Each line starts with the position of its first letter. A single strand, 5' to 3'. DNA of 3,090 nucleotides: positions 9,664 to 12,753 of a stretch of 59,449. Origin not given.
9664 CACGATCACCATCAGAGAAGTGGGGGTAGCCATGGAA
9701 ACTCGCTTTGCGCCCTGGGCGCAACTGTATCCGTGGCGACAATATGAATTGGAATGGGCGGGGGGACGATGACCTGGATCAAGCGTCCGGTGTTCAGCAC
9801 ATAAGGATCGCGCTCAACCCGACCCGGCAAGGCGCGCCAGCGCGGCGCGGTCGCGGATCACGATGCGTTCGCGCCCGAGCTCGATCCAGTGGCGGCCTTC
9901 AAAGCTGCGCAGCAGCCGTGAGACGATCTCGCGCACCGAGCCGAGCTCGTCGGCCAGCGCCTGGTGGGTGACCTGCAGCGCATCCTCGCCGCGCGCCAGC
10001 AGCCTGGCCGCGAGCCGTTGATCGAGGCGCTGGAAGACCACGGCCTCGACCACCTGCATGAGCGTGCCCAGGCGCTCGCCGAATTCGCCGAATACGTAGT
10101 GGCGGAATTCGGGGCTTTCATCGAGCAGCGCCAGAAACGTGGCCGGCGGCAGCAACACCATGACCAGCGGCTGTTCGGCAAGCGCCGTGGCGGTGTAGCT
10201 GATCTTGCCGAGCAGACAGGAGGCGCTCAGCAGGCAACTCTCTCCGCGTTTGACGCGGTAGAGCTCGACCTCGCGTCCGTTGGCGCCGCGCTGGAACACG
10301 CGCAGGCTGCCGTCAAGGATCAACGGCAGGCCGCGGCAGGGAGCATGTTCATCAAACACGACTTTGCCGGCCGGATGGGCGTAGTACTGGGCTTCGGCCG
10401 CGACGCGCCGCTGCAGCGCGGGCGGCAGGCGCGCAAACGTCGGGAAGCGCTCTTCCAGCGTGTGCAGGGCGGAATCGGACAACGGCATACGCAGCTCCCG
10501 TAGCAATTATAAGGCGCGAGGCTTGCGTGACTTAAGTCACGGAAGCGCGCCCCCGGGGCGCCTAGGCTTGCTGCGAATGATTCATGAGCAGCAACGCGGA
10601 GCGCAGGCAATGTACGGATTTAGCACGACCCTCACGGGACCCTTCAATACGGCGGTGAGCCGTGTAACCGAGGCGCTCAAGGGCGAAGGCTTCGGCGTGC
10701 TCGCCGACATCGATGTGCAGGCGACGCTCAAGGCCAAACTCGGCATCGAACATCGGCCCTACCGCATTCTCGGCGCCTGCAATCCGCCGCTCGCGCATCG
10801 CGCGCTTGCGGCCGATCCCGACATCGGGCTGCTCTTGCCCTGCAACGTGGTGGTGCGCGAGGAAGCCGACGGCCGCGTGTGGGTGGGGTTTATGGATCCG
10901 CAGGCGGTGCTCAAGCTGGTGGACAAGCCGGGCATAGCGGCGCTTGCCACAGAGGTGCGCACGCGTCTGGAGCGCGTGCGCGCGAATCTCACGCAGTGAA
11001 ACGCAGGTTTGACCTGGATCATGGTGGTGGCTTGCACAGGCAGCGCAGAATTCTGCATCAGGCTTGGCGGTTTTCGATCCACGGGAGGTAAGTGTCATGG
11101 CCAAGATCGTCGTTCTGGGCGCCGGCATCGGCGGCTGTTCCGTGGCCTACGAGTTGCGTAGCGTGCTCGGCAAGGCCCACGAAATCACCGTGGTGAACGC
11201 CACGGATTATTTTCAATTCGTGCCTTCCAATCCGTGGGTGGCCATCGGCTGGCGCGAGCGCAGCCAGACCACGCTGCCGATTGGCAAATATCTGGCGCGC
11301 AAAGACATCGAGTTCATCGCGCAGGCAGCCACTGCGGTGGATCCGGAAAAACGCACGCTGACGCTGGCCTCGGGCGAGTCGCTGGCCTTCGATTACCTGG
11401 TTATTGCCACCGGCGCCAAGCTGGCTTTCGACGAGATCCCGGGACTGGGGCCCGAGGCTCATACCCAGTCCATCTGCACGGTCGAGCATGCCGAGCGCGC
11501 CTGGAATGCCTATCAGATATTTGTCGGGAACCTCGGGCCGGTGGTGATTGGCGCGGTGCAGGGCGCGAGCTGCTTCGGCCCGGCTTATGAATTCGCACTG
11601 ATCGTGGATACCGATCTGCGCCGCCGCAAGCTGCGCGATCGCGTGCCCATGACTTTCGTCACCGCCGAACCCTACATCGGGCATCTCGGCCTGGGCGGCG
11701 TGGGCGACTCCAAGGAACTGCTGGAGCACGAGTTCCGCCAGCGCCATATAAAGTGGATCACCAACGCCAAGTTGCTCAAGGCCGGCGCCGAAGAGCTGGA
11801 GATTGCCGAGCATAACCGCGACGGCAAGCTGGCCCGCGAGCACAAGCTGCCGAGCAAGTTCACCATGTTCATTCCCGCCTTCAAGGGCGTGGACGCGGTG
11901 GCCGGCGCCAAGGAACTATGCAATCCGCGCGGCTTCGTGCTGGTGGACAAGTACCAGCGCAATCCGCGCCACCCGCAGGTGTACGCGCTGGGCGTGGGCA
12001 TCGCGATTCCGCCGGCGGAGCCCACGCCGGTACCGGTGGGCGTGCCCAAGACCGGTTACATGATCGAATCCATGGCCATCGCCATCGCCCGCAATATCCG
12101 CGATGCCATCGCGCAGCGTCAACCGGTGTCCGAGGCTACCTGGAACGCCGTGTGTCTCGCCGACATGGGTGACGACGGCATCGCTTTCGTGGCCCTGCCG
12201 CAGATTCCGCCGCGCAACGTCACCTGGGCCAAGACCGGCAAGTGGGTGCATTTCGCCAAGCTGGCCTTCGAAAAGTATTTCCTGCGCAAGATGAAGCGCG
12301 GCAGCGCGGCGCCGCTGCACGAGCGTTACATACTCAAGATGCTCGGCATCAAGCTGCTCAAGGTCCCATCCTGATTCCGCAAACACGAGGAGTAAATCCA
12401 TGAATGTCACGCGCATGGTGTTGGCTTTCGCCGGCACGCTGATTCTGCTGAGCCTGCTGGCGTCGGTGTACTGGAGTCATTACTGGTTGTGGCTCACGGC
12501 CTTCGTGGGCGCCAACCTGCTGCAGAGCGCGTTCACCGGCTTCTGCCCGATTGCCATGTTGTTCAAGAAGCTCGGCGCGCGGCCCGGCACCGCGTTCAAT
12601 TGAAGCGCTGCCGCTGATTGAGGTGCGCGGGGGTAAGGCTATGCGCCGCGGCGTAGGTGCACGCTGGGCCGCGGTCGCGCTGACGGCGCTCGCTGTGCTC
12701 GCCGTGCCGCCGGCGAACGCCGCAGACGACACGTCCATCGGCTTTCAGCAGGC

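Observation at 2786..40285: One asymmetric 14-bp Crp/Fnr box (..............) is reused at 12 promoters across 38 kb, all with class II geometry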

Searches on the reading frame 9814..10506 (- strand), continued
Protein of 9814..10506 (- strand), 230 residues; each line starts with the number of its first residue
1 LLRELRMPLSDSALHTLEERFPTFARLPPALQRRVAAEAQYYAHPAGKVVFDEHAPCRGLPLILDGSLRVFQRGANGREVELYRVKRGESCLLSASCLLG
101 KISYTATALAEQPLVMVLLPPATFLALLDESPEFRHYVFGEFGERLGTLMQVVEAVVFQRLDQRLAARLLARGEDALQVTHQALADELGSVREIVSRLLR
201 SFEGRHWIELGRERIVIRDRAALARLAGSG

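Call 37: find_encoding_contigs(protein=P0002, flank=10000, max_places=2)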
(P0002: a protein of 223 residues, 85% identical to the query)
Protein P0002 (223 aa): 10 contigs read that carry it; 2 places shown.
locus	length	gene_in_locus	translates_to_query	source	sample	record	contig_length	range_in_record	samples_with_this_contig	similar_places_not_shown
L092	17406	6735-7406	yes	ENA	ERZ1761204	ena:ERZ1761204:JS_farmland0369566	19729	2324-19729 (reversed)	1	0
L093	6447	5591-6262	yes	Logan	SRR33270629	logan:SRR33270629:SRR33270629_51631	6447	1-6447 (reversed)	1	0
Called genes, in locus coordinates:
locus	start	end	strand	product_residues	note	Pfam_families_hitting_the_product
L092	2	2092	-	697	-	?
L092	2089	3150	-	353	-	PF25917:BSH_RND, PF25919:BSH_CusB (weak), PF25876:HH_MFP_RND (weak), PF25967:RND-MFP_C, PF25975:CzcB_C, PF25989:YknX_C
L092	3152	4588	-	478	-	PF02321:OEP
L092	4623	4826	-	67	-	PF11127:YgaP-like_TM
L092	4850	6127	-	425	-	PF01266:DAO (faint), PF07992:Pyr_redox_2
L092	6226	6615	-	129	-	PF03625:DUF302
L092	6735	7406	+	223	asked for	PF00027:cNMP_binding, PF13545:HTH_Crp_2, PF00325:Crp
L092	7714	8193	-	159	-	PF01161:PBP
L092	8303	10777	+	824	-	PF00270:DEAD, PF00271:Helicase_C, PF24473:CON_HrpB, PF08482:HrpB_C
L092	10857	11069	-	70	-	-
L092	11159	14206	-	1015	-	PF00873:ACR_tran, PF03176:MMPL (weak)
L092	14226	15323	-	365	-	PF25917:BSH_RND, PF25973:BSH_CzcB, PF25876:HH_MFP_RND, PF25893:HH_CzcB (weak), PF25944:Beta-barrel_RND, PF25954:Beta-barrel_RND_2, PF25967:RND-MFP_C (weak), PF25989:YknX_C (weak)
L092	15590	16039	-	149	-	PF00578:AhpC-TSA, PF08534:Redoxin, PF13911:AhpC-TSA_2 (weak)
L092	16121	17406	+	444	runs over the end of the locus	PF03721:UDPG_MGDP_dh_N, PF00984:UDPG_MGDP_dh, PF03720:UDPG_MGDP_dh_C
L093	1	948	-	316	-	?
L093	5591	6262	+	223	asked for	PF00027:cNMP_binding, PF13545:HTH_Crp_2, PF00325:Crp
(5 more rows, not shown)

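Call 47: search_solved_structures(query=A1, max_evalue=1)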
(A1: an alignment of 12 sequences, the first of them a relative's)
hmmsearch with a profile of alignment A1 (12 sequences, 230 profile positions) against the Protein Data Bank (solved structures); distinct sequences matched with E-value up to 1: 97 (the best 60 are shown).
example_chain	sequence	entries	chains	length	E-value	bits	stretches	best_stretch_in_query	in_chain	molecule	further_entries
3dv8_A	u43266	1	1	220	3.8e-45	157.1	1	15-229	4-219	transcriptional regulator, Crp/Fnr family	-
4ev0_A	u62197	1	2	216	1.8e-14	56.8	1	39-228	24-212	Transcription regulator, Crp family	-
3d0s_A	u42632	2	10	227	3.6e-14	55.8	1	25-228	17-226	TRANSCRIPTIONAL REGULATORY PROTEIN | PROBABLE TRANSCRIPTIONAL REGULATORY PROTEIN (PROBABLY CRP/ FNR-FAMILY)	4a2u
3mzh_A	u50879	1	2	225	3.7e-14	55.8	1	26-228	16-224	PROBABLE TRANSCRIPTIONAL REGULATORY PROTEIN (PROBABLY CRP/FNR-FAMILY)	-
3h3u_A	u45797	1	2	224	3.7e-14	55.7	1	27-228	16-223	PROBABLE TRANSCRIPTIONAL REGULATORY PROTEIN (PROBABLY CRP/FNR-FAMILY)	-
3i54_A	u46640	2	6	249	4.2e-14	55.6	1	22-228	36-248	Transcriptional regulator, Crp/Fnr family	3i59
4byy_A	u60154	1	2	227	6.8e-14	54.9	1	20-228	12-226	TRANSCRIPTIONAL REGULATOR, CRP/FNR FAMILY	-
3r6s_A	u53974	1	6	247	7.1e-14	54.8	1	16-228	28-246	transcription regulator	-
4cyd_A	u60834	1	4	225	7.2e-14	54.8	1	20-228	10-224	PROBABLE TRANSCRIPTION REGULATOR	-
2xgx_A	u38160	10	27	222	1.8e-11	46.9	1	41-225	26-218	GLOBAL NITROGEN REGULATOR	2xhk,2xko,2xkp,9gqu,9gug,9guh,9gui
8h3v_X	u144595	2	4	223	2.6e-11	46.4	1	48-224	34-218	NtcA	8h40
3la2_A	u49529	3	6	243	3.1e-11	46.2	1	47-224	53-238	Global nitrogen regulator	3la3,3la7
2zcw_A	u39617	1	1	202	8.7e-11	44.7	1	134-229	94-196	Transcriptional regulator, FNR/CRP family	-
7pza_A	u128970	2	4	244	3e-10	43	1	17-213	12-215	Putative cAMP-binding protein-catabolite gene activator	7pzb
8yz7_A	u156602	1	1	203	9.4e-10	41.3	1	61-229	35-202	Transcriptional regulator, FNR/CRP family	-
3dkw_A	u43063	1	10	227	1.5e-08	37.4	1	11-225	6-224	DNR protein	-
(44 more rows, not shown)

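Call 55: search_protein_families(library=pfam, proteins=[L052:8454-9581:-, L052:7108-8379:-, L052:3887-7090:-, L052:10666-11070:-, L052:11107-11763:-, L052:11928-14027:+])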
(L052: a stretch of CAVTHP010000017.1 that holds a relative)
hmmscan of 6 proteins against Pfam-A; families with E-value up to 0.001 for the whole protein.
L052:8454-9581:- (375 aa): 4 families
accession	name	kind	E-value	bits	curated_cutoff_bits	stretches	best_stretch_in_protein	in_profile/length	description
PF16576.10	HlyD_D23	-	4.6e-17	62.4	30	1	77-291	17-214/214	Barrel-sandwich domain of CusB or HlyD membrane-fusion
PF13437.12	HlyD_3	-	8.9e-16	59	22.2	2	189-288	1-106/106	HlyD family secretion protein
PF13533.13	Biotin_lipoyl_2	-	8e-08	32.4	29.8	1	81-111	2-32/32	Biotin-lipoyl like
PF00364.28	Biotin_lipoyl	-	1.1e-05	25.6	22.1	0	80-110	43-73/73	Biotin-requiring enzyme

L052:7108-8379:- (423 aa): 1 family
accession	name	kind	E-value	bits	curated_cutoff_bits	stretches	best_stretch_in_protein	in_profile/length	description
PF07992.20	Pyr_redox_2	-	4.4e-16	59.6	26.1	1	3-302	2-277/291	Pyridine nucleotide-disulphide oxidoreductase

L052:3887-7090:- (1067 aa): 2 families
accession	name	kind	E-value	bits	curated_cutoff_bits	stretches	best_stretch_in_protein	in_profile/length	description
PF00873.25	ACR_tran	-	7.9e-144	481.1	28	1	8-1061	2-1020/1021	AcrB/AcrD/AcrF family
PF02355.23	SecD_SecF_C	-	3.9e-07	30.1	20.5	0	353-479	28-155/189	Protein export membrane protein SecD/SecF, C-terminal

L052:10666-11070:- (134 aa): 1 family
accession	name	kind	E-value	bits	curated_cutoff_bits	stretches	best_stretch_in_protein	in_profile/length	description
PF03625.19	DUF302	-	5.1e-28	97.2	23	1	41-104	1-63/63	Domain of unknown function DUF302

L052:11107-11763:- (218 aa): 2 families
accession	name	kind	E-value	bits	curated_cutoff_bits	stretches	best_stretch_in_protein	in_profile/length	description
PF07813.17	LTXXQ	-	1.2e-08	36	24.3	1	114-206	8-97/100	LTXXQ motif family protein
PF13801.11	Metal_resist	-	1.4e-07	32.1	29.2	1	95-203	16-124/125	Heavy-metal resistance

L052:11928-14027:+ (699 aa): 14 families
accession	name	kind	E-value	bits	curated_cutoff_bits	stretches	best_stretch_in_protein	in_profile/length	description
PF13183.11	Fer4_8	-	5.7e-13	49.6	27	1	297-384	2-68/68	4Fe-4S dicluster domain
PF02754.22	CCG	-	3.9e-10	40.1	20.6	1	577-664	2-84/85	Cysteine-rich domain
PF13534.11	Fer4_17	-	2.3e-09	38.1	22.2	1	299-385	1-61/61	4Fe-4S dicluster domain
PF12838.12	Fer4_7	-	5e-08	33.7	27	1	299-384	1-52/52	4Fe-4S dicluster domain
PF12837.12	Fer4_6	-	6.4e-08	32.6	25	1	367-383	6-22/24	4Fe-4S binding domain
PF00037.32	Fer4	-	1.4e-07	31.5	21.1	1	366-383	4-21/24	4Fe-4S binding domain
PF13237.11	Fer4_10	-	8.6e-07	29.2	25.5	1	367-382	6-21/53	4Fe-4S dicluster domain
PF13187.11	Fer4_9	-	5.8e-06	26.7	27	1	300-383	2-50/52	4Fe-4S dicluster domain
PF13746.11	Fer4_18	-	9.4e-06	26.2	27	0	352-387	43-78/114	4Fe-4S dicluster domain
PF12797.12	Fer4_2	-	3.9e-05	23.8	24.5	0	367-381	7-21/22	4Fe-4S binding domain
PF13459.11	Fer4_15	-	4.7e-05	24.4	22.4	0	368-417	6-58/66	4Fe-4S single cluster domain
PF25160.1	LdpA_Fe-S-bd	-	0.00018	21.7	27.6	0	364-383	22-41/49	LdpA Fe-S cluster-binding domain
PF12800.12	Fer4_4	-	0.00028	21.4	24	0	298-312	2-16/17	4Fe-4S binding domain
PF14697.11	Fer4_21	-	0.00055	20.4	35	0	361-382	32-53/59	4Fe-4S dicluster domain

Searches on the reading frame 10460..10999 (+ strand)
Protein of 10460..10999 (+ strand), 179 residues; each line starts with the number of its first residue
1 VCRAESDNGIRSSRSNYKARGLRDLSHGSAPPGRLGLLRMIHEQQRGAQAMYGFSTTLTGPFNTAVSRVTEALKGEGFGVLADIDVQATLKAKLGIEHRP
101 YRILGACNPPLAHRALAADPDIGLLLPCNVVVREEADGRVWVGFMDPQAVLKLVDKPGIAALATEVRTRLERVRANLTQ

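Call 6: search_protein_families(library=ncbifam, proteins=[window:10460-10999:+])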
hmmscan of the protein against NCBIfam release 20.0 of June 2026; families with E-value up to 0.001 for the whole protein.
window:10460-10999:+ (179 aa): 0 families

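Call 8: search_protein_families(library=pfam, proteins=[window:10460-10999:+])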
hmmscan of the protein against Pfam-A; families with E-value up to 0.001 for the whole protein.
window:10460-10999:+ (179 aa): 1 family
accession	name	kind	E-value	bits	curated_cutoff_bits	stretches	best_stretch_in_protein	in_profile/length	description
PF03625.19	DUF302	-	8.6e-31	106.1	23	1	84-147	1-63/63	Domain of unknown function DUF302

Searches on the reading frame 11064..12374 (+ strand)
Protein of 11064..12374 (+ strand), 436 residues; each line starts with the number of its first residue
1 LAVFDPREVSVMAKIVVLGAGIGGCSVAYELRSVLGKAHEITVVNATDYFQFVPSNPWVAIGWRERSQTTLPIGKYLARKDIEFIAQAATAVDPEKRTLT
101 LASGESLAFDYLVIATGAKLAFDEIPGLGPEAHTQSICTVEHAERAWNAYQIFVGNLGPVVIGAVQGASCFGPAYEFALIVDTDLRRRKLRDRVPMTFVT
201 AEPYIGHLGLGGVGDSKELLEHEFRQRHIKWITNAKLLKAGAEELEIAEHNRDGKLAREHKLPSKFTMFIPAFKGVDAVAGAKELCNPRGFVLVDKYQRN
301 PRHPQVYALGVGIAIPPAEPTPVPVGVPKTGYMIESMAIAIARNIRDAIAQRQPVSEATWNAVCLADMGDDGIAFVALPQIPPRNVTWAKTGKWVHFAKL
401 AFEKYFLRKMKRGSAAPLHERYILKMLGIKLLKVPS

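Call 6: search_protein_families(library=ncbifam, proteins=[window:11064-12374:+])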
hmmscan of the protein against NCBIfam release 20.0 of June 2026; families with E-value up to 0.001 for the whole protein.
window:11064-12374:+ (436 aa): 7 families
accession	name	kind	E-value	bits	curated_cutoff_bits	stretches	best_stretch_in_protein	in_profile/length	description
NF049943.1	SQR_III_seleno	exception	6.2e-29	101.1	525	1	14-367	2-334/406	type III sulfide quinone reductase, selenoprotein subtype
TIGR03169.1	Nterm_to_SelD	hypoth_equivalog_domain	8.6e-13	48.4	310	1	80-351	67-313/365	pyridine nucleotide-disulfide oxidoreductase family protein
NF045765.1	PhenlGlyoxDHPadH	equivalog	3.6e-08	32.7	475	1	38-145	27-135/416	NADH-dependent phenylglyoxylate dehydrogenase subunit epsilon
NF042949.2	3PPDioc_HcaD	equivalog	6.5e-08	31.7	450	1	14-134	3-125/386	3-phenylpropionate/cinnamic acid dioxygenase ferredoxin--NAD(+) reductase subunit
TIGR03385.1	CoA_CoA_reduc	equivalog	7.9e-06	24.9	578.8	1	14-131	1-124/439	CoA-disulfide reductase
NF008841.0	PRK11883.1-1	equivalog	2.2e-05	23.6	517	1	13-48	4-39/453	protoporphyrinogen oxidase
NF004945.0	PRK06292.2-3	equivalog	0.00018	20.6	494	0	73-133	97-154/457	dihydrolipoyl dehydrogenase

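Call 48: search_solved_structures(query=window:11097-12374:+, max_evalue=0.00001)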
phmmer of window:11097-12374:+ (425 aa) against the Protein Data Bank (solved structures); distinct sequences matched with E-value up to 0.00001: 22.
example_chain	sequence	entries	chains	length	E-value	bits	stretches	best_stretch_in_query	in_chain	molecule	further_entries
3sz0_A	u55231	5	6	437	2.1e-155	520.8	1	2-422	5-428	Sulfide-quinone reductase, putative | Sulfide-quinone reductase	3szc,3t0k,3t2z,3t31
3sy4_A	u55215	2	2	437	5.8e-155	519.4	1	2-422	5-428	Sulfide-quinone reductase, putative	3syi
3kpk_A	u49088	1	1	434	1.7e-154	517.9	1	1-422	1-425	Sulfide-quinone reductase, putative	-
3t2y_A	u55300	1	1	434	2.1e-154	517.5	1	1-422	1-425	Sulfide-quinone reductase, putative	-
3sx6_A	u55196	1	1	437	4.2e-154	516.6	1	2-422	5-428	Sulfide-quinone reductase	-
3sxi_A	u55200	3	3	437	4.2e-154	516.6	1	2-422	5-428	Sulfide-quinone reductase, putative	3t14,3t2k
3szf_A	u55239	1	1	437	5.4e-154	516.2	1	2-422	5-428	Sulfide-quinone reductase, putative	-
3szw_A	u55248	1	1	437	5.4e-154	516.2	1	2-422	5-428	Sulfide-quinone reductase, putative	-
3hyv_A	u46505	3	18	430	9.8e-114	383.6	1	3-415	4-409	Sulfide-quinone reductase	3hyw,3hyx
3h8i_A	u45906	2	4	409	6.9e-20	74.4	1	1-396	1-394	NADH oxidase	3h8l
8dhk_A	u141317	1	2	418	2.4e-14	56.1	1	3-314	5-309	Sulfide:quinone oxidoreductase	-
6mp5_A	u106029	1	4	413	8.2e-14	54.4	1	3-314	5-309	Sulfide:quinone oxidoreductase, mitochondrial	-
6mo6_A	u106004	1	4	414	8.3e-14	54.4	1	3-314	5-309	Sulfide:quinone oxidoreductase, mitochondrial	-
6oi5_A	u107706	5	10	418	8.6e-14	54.3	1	3-314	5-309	Sulfide:quinone oxidoreductase, mitochondrial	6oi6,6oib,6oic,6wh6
5kmq_A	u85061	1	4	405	4.7e-12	48.6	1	3-122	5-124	FAD-dependent pyridine nucleotide-disulfide oxidoreductase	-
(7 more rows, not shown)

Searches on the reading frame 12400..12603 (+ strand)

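Call 43: search_protein_families(library=pfam, proteins=[window:12400-12603:+], max_evalue=0.01)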
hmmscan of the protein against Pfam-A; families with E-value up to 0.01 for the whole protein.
window:12400-12603:+ (67 aa): 1 family
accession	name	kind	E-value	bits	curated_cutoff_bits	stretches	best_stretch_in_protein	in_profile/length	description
PF11127.14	YgaP-like_TM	-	1.8e-11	44.4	25.3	1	5-56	10-59/66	Inner membrane protein YgaP-like, transmembrane domain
